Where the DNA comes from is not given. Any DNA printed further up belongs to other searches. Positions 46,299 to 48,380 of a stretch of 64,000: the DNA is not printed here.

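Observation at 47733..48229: Perfect 230-bp tandem duplication encoding a second peptidoglycan-binding module in a large surface protein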

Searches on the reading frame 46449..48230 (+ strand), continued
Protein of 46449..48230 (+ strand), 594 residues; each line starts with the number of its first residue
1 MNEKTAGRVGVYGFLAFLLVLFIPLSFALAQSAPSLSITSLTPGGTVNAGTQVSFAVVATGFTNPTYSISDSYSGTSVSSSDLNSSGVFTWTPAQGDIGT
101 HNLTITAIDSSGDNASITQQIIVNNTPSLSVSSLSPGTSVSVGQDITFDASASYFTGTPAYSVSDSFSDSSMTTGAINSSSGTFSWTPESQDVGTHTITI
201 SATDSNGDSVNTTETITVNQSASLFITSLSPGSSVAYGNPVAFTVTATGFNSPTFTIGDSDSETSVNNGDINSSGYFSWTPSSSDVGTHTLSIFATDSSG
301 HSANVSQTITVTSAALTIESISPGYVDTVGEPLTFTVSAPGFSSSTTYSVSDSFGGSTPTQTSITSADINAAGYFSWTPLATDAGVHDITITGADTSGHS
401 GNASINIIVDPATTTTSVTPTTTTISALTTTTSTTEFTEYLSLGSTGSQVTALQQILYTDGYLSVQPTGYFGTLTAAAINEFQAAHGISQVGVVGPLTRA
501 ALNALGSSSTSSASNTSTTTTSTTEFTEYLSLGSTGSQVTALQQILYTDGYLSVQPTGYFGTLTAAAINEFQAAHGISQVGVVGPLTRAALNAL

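Call 7: find_homologous_proteins(query=window:46449-48230:+)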
Query window:46449-48230:+ (594 aa): 191 proteins with E <= 0.001 among 8000 candidates; the best 120 are listed.
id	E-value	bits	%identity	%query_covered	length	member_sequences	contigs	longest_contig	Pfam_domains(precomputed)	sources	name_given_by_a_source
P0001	0.0e+0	1199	100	100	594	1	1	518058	PF21868.4,PF13927.13,PF22091.3,PF05345.19,PF01471.24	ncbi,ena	-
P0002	1.0e-237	808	47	94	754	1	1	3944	PF27332.1,PF17963.8,PF17892.8,PF13927.13,PF16403.12,PF22091.3,PF05345.19,PF01471.24,PF19077.7,PF17936.8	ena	-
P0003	2.7e-227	774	41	95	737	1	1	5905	PF27332.1,PF00801.27,PF17892.8,PF25275.2,PF22091.3,PF01471.24,PF17936.8,PF17963.8,PF13927.13,PF05345.19,PF16370.12,PF09136.17,PF19077.7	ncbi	-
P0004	1.0e-215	736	47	67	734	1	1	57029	PF21868.4,PF17963.8,PF17892.8,PF16403.12,PF05345.19,PF01471.24,PF19077.7,PF17936.8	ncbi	-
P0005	9.5e-200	683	47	94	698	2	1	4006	PF27332.1,PF21868.4,PF00801.27,PF17892.8,PF08823.17,PF16403.12,PF22091.3,PF01471.24,PF17936.8,PF17963.8,PF13927.13,PF05345.19,PF19077.7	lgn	-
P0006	1.9e-196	672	48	94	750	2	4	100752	PF21868.4,PF00801.27,PF17963.8,PF17892.8,PF13927.13,PF05345.19,PF01471.24,PF09136.17,PF19077.7,PF17936.8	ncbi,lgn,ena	-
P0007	4.7e-182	625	45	96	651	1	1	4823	PF17963.8,PF17892.8,PF05345.19,PF01471.24,PF17936.8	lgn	-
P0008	2.1e-175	603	47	94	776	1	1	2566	PF21868.4,PF17963.8,PF17892.8,PF13927.13,PF22091.3,PF19076.7,PF05345.19,PF01471.24,PF19077.7,PF17936.8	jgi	jgi:peptidoglycan hydrolase-like protein with peptidoglycan-binding domain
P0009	1.0e-172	594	45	98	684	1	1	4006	PF15418.13,PF17963.8,PF17892.8,PF13927.13,PF08823.17,PF22091.3,PF05345.19,PF01471.24,PF19077.7,PF17936.8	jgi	jgi:peptidoglycan hydrolase-like protein with peptidoglycan-binding domain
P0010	2.0e-171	589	43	94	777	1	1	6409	PF15418.13,PF00801.27,PF17963.8,PF17892.8,PF13927.13,PF17957.8,PF05345.19,PF01471.24,PF19077.7,PF17936.8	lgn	-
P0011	5.2e-171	588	42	91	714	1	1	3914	PF17963.8,PF17892.8,PF13927.13,PF05345.19,PF01471.24,PF17936.8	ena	-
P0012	1.8e-169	583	46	94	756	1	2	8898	PF15418.13,PF00801.27,PF17963.8,PF17892.8,PF13927.13,PF22091.3,PF05345.19,PF06832.19,PF01471.24,PF19077.7,PF17936.8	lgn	-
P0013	1.0e-168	581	44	95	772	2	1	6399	PF27332.1,PF15418.13,PF21868.4,PF00801.27,PF17892.8,PF17957.8,PF16403.12,PF22091.3,PF01471.24,PF17936.8,PF17963.8,PF13927.13,PF19076.7,PF05345.19,PF16370.12,PF19077.7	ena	-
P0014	2.4e-163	563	42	95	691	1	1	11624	PF15418.13,PF21868.4,PF00801.27,PF17892.8,PF25275.2,PF16403.12,PF22091.3,PF06832.19,PF01471.24,PF17936.8,PF22352.3,PF17963.8,PF13927.13,PF19076.7,PF05345.19,PF09136.17,PF19077.7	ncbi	-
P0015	3.4e-157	543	48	94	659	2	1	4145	PF21868.4,PF17963.8,PF17892.8,PF13927.13,PF22091.3,PF05345.19,PF01471.24,PF19077.7,PF17936.8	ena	-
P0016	1.5e-151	524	44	95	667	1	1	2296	PF00801.27,PF17963.8,PF17892.8,PF13927.13,PF05345.19,PF01471.24,PF09136.17,PF19077.7,PF17936.8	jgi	-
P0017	9.7e-149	515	45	94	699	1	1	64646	PF22352.3,PF17963.8,PF17892.8,PF13927.13,PF05345.19,PF01471.24,PF09136.17,PF19077.7,PF17936.8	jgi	jgi:peptidoglycan hydrolase-like protein with peptidoglycan-binding domain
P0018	2.4e-147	510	45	94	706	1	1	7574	PF17963.8,PF17892.8,PF13927.13,PF22091.3,PF19076.7,PF05345.19,PF01471.24,PF19077.7,PF17936.8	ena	-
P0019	1.6e-146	507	48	80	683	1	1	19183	PF21868.4,PF00801.27,PF17963.8,PF17892.8,PF13927.13,PF05345.19,PF01471.24,PF09136.17,PF19077.7,PF17936.8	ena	-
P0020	7.1e-145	502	44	94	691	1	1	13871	PF17963.8,PF17892.8,PF13927.13,PF05345.19,PF01471.24,PF19077.7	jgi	jgi:peptidoglycan hydrolase-like protein with peptidoglycan-binding domain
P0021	1.3e-138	481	47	96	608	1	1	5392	PF21868.4,PF17963.8,PF17892.8,PF13927.13,PF22091.3,PF05345.19,PF01471.24,PF19077.7,PF17936.8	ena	-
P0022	9.3e-138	478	42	95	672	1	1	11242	PF17963.8,PF25275.2,PF05345.19,PF01471.24,PF19077.7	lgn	-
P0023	3.3e-137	477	47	71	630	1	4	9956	PF07495.20,PF27332.1,PF21868.4,PF00801.27,PF17892.8,PF17957.8,PF22091.3,PF06832.19,PF17936.8,PF17963.8,PF13927.13,PF19076.7,PF05345.19,PF09136.17,PF19077.7,PF20164.5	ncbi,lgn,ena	-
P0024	3.3e-137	477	48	98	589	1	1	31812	PF17963.8,PF17892.8,PF13927.13,PF22091.3,PF05345.19,PF01471.24,PF19077.7,PF17936.8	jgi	-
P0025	2.3e-135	470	44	94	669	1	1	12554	PF17963.8,PF17892.8,PF13927.13,PF22091.3,PF05345.19,PF06832.19,PF01471.24,PF19077.7,PF17936.8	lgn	-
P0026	1.4e-133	465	48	97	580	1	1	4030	PF00801.27,PF17963.8,PF05345.19,PF01471.24,PF19077.7,PF17936.8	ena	-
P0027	5.5e-131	456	48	97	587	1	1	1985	PF17963.8,PF17892.8,PF05345.19,PF01471.24,PF19077.7,PF17936.8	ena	-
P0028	2.3e-130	454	43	98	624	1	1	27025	PF00801.27,PF17963.8,PF17892.8,PF13927.13,PF22091.3,PF05345.19,PF01471.24,PF17936.8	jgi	jgi:hypothetical protein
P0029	1.5e-129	451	46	100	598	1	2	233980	PF17963.8,PF17892.8,PF05345.19,PF01471.24,PF17936.8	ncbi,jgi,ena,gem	jgi:peptidoglycan hydrolase-like protein with peptidoglycan-binding domain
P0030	2.1e-129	451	49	87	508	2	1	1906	PF21868.4,PF17963.8,PF17892.8,PF22091.3,PF05345.19,PF01471.24,PF19077.7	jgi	jgi:peptidoglycan hydrolase-like protein with peptidoglycan-binding domain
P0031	1.4e-128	448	47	96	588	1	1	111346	PF27332.1,PF17963.8,PF17892.8,PF22091.3,PF05345.19,PF01471.24,PF19077.7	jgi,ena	-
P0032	2.4e-128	447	46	97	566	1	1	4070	PF17963.8,PF05345.19,PF01471.24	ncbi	-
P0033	5.3e-127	443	47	98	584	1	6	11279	PF17963.8,PF17892.8,PF05345.19,PF01471.24,PF19077.7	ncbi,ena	-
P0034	1.2e-126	442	38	96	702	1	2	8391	PF17963.8,PF13927.13,PF05345.19,PF01471.24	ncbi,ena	ncbi:MAG: peptidoglycan-binding protein [Patescibacteria group bacterium]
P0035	1.2e-126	442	46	98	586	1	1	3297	PF21868.4,PF17963.8,PF17892.8,PF05345.19,PF01471.24,PF17936.8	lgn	-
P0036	1.6e-125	438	48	94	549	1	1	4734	PF17963.8,PF17892.8,PF02494.23,PF05345.19,PF01471.24,PF09136.17,PF19077.7,PF17936.8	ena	-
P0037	7.6e-125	436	42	78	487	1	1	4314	PF17963.8,PF05345.19,PF01471.24,PF19077.7,PF17936.8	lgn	-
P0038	1.3e-122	428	43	100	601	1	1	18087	PF17963.8,PF17892.8,PF19076.7,PF05345.19,PF01471.24,PF19077.7,PF17936.8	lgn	-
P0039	1.0e-121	425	45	100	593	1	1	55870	PF17963.8,PF17892.8,PF05345.19,PF01471.24,PF17936.8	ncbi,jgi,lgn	ncbi:MAG: peptidoglycan-binding protein [Minisyncoccia bacterium]|jgi:peptidoglycan hydrolase-like p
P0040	3.4e-121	424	41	97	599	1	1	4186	PF21868.4,PF17963.8,PF17892.8,PF13927.13,PF05345.19,PF16370.12,PF01471.24,PF19077.7,PF17936.8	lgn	-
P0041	1.4e-119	418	43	97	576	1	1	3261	PF17963.8,PF05345.19,PF01471.24,PF19077.7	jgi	jgi:peptidoglycan hydrolase-like protein with peptidoglycan-binding domain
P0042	7.4e-118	413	42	94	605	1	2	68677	PF17963.8,PF17892.8,PF05345.19,PF01471.24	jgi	jgi:peptidoglycan hydrolase-like protein with peptidoglycan-binding domain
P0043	9.4e-118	412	43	98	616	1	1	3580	PF15418.13,PF17892.8,PF02494.23,PF22091.3,PF06832.19,PF01471.24,PF17936.8,PF17963.8,PF05345.19,PF16370.12,PF09136.17,PF19077.7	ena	-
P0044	1.4e-117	412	45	97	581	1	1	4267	PF21868.4,PF17963.8,PF17892.8,PF05345.19,PF01471.24,PF19077.7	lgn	-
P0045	1.9e-115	405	44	97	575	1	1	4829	PF17963.8,PF05345.19,PF01471.24,PF19077.7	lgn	-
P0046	3.0e-115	404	44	97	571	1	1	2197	PF00801.27,PF17963.8,PF17892.8,PF05345.19,PF01471.24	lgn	-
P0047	7.8e-114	399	38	94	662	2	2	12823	PF17963.8,PF05345.19,PF01471.24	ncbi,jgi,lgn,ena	-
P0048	9.8e-112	393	39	94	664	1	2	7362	PF17963.8,PF05345.19,PF01471.24,PF19077.7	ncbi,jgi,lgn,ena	-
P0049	4.0e-111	390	42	100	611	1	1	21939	PF17963.8,PF17892.8,PF13927.13,PF05345.19,PF01471.24,PF19077.7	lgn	-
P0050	9.4e-109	383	42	98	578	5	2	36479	PF22091.3,PF01471.24,PF19077.7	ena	-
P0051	1.0e-108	383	43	49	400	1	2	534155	PF21868.4,PF17963.8,PF05345.19,PF01471.24,PF19077.7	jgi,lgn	-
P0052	1.4e-108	382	45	82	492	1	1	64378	PF17963.8,PF05345.19,PF01471.24,PF09136.17,PF19077.7,PF17936.8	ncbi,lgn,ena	-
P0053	1.7e-108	382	44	83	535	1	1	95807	PF15418.13,PF21868.4,PF17963.8,PF17892.8,PF13927.13,PF16403.12,PF22091.3,PF05345.19,PF01471.24,PF19077.7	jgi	jgi:Putative peptidoglycan binding domain/Putative Ig domain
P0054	1.1e-107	379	43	88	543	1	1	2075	PF17963.8,PF05345.19,PF01471.24,PF19077.7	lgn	-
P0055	1.3e-107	379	42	79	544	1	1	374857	PF22352.3,PF17963.8,PF17892.8,PF16403.12,PF05345.19,PF01471.24,PF19077.7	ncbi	-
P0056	1.5e-107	379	49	78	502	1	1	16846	PF21868.4,PF17963.8,PF17892.8,PF05345.19,PF01471.24,PF19077.7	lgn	-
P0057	2.0e-105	372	47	69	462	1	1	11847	PF00801.27,PF17963.8,PF17892.8,PF13927.13,PF05345.19,PF01471.24,PF19077.7,PF17936.8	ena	-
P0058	2.9e-104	368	42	53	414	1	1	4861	PF17963.8,PF05345.19,PF01471.24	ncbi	-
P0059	1.8e-103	365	44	78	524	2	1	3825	PF17963.8,PF17892.8,PF08823.17,PF01471.24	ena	-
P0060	5.4e-103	364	45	82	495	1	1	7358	PF17963.8,PF17892.8,PF08823.17,PF05345.19,PF01471.24,PF19077.7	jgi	jgi:peptidoglycan hydrolase-like protein with peptidoglycan-binding domain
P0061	1.0e-102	363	38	63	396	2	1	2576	PF17963.8,PF17892.8,PF05345.19,PF01471.24,PF19077.7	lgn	-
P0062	1.4e-102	362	45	85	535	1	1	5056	PF21868.4,PF17963.8,PF17892.8,PF25275.2,PF05345.19,PF01471.24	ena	-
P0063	1.7e-102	362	44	78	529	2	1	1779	PF00801.27,PF17963.8,PF17892.8,PF05345.19,PF01471.24,PF19077.7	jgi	jgi:peptidoglycan hydrolase-like protein with peptidoglycan-binding domain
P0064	1.8e-101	359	43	78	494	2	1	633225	PF17963.8,PF05345.19,PF01471.24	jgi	jgi:peptidoglycan hydrolase-like protein with peptidoglycan-binding domain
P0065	4.9e-101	357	39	63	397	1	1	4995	PF17963.8,PF01471.24,PF19077.7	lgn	-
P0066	5.0e-101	357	43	85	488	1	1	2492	PF17963.8,PF17892.8,PF22091.3,PF05345.19,PF06832.19,PF01471.24,PF19077.7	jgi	jgi:C4-type Zn-finger protein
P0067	2.2e-100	355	43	79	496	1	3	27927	PF17963.8,PF17892.8,PF08823.17,PF01471.24,PF19077.7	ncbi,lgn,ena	-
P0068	8.2e-100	353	42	80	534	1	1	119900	PF17963.8,PF05345.19,PF01471.24,PF19077.7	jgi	jgi:hypothetical protein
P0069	4.6e-99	351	42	85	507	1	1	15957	PF17963.8,PF17892.8,PF05345.19,PF01471.24,PF19077.7,PF17936.8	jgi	jgi:hypothetical protein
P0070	2.3e-97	345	44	64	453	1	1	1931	PF13927.13,PF05345.19,PF01471.24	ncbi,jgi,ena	jgi:hypothetical protein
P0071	3.2e-97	345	40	70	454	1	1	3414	PF17963.8,PF05345.19,PF01471.24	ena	-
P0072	4.9e-96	341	43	78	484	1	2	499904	PF17963.8,PF17892.8,PF05345.19,PF01471.24,PF19077.7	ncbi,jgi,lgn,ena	-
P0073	8.7e-96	340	47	63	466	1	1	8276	PF17963.8,PF01471.24,PF09136.17,PF19077.7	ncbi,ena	-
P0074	1.8e-95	339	50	71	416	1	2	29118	PF05345.19,PF01471.24,PF19077.7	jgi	jgi:peptidoglycan hydrolase-like protein with peptidoglycan-binding domain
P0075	1.1e-94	336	54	51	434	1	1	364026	PF00801.27,PF05345.19,PF01471.24,PF19077.7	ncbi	-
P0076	1.5e-93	332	44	76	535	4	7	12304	PF08823.17,PF01471.24,PF19077.7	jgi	jgi:peptidoglycan hydrolase-like protein with peptidoglycan-binding domain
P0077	1.9e-93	332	46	72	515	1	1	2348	PF17963.8,PF17892.8,PF08823.17,PF22091.3,PF05345.19,PF01471.24,PF19077.7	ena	-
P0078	6.9e-93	330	39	85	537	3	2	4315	PF17963.8,PF17892.8,PF05345.19,PF01471.24,PF19077.7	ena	-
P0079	7.5e-92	327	40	79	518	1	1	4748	PF05345.19,PF01471.24,PF19077.7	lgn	-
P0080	5.8e-91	324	42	81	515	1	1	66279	PF17963.8,PF17892.8,PF05345.19,PF01471.24,PF19077.7,PF17936.8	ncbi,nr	ncbi:MAG: sleB [Candidatus Kaiserbacteria bacterium]|nr:sleB [Candidatus Kaiserbacteria bacterium]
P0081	4.4e-90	321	40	78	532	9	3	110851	PF01471.24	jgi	jgi:peptidoglycan hydrolase-like protein with peptidoglycan-binding domain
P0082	5.8e-90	321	40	78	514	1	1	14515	PF13927.13,PF01471.24,PF19077.7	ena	-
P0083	3.3e-89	318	41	57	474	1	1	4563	PF17963.8,PF17892.8,PF05345.19,PF01471.24,PF19077.7,PF17936.8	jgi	jgi:peptidoglycan hydrolase-like protein with peptidoglycan-binding domain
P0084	6.6e-89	317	41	78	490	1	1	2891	PF21868.4,PF17963.8,PF17892.8,PF05345.19,PF01471.24,PF19077.7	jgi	-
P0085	7.5e-89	317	40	82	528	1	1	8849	PF17963.8,PF17892.8,PF05345.19,PF01471.24,PF19077.7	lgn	-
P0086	1.7e-88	316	39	78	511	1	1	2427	PF09374.16,PF08823.17,PF01471.24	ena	-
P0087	2.2e-88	315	45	78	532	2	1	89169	PF21868.4,PF01471.24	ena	-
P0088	1.8e-87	312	49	48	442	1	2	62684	PF17963.8,PF05345.19,PF01471.24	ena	-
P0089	1.6e-86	309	42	78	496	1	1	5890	PF01471.24,PF19077.7,PF17936.8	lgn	-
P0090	8.5e-85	304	41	81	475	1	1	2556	PF26102.1,PF17963.8,PF17892.8,PF05345.19,PF01471.24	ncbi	-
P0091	5.2e-84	301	42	77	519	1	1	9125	PF17963.8,PF08823.17,PF05345.19,PF01471.24,PF19077.7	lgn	-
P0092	5.3e-84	301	47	50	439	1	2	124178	PF17963.8,PF17892.8,PF16403.12,PF05345.19,PF01471.24,PF19077.7,PF17936.8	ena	-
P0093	2.6e-83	299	39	78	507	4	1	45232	PF01471.24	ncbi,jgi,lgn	jgi:peptidoglycan hydrolase-like protein with peptidoglycan-binding domain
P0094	2.7e-83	299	41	64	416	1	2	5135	PF17963.8,PF17892.8,PF05345.19,PF01471.24,PF19077.7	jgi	jgi:hypothetical protein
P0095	5.2e-83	298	39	83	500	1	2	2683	PF15418.13,PF17963.8,PF17892.8,PF22091.3,PF19076.7,PF05345.19,PF06832.19,PF01471.24,PF19077.7,PF17936.8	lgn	-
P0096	1.3e-82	296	38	78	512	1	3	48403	PF09374.16,PF17963.8,PF08823.17,PF05345.19,PF01471.24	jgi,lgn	jgi:peptidoglycan hydrolase-like protein with peptidoglycan-binding domain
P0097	7.7e-82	294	40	78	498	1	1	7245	PF01471.24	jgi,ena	-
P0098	1.6e-81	293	40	78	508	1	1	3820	PF17963.8,PF08823.17,PF01471.24,PF19077.7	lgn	-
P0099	2.5e-81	292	46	53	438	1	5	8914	PF15418.13,PF17963.8,PF05345.19,PF01471.24,PF19077.7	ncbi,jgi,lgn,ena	-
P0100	1.1e-80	290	40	78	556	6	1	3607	PF01471.24,PF19077.7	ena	-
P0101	4.1e-80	288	40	78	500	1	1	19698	PF17963.8,PF05345.19,PF01471.24,PF19077.7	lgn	-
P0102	1.6e-78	283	40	79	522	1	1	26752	PF17963.8,PF05345.19,PF01471.24,PF09136.17,PF19077.7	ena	-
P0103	1.9e-78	283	37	75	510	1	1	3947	PF17963.8,PF01471.24,PF19077.7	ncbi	-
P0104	8.7e-78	280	40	63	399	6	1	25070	PF17963.8,PF17892.8,PF05345.19,PF01471.24,PF19077.7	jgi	-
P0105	9.3e-78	280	38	78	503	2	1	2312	PF01471.24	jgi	jgi:peptidoglycan hydrolase-like protein with peptidoglycan-binding domain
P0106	3.1e-75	272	40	78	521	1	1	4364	PF01471.24,PF19077.7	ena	-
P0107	4.6e-75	271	37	78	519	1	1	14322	PF01471.24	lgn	-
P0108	7.2e-75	271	41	63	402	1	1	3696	PF00801.27,PF17963.8,PF05345.19,PF01471.24,PF19077.7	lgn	-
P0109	7.6e-75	271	36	78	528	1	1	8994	PF17963.8,PF01471.24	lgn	-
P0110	2.3e-74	269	37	75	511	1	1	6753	PF17963.8,PF08823.17,PF05345.19,PF01471.24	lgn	-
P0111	7.3e-74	268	39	53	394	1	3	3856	PF17963.8,PF17892.8,PF13927.13,PF05345.19,PF01471.24,PF19077.7,PF17936.8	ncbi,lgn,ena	-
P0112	1.2e-73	267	39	65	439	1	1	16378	PF17963.8,PF17892.8,PF05345.19,PF01471.24,PF19077.7,PF17936.8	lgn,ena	-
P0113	1.3e-69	254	39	63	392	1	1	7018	PF17963.8,PF05345.19,PF01471.24,PF19077.7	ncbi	-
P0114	1.4e-69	253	41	63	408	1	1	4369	PF17963.8,PF17892.8,PF01471.24,PF19077.7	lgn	-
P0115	4.6e-69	252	40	78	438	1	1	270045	PF17963.8,PF17957.8,PF05345.19,PF01471.24,PF19077.7,PF17936.8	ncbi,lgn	-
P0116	8.3e-69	251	41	63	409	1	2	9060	PF17963.8,PF17892.8,PF05345.19,PF01471.24,PF19077.7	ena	-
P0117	6.1e-68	248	36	51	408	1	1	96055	PF00801.27,PF01471.24,PF19077.7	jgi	jgi:hypothetical protein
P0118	1.3e-67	247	35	64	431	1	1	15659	PF01471.24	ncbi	-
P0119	1.5e-67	247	39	65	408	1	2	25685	PF17963.8,PF17892.8,PF01471.24,PF19077.7,PF17936.8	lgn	-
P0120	3.1e-67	246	36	62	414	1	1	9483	PF00801.27,PF17963.8,PF17892.8,PF05345.19,PF01471.24,PF19077.7,PF17936.8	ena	-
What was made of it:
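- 46449..48233 (+): CDS of a 594-aa secreted surface protein: signal peptide, 4 Ig-like domains, Thr-rich linker, PG-binding module, Ser/Thr linker, PG-binding module. 191 significant homologs, with source names pointing to Patescibacteria, Minisyncoccia and Kaiserbacteria (call 7).
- Tried and rejected: The organism is therefore inferred only from the names of homologs (call 7).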

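Call 11: find_encoding_contigs(protein=P0001, flank=3000, max_places=4)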
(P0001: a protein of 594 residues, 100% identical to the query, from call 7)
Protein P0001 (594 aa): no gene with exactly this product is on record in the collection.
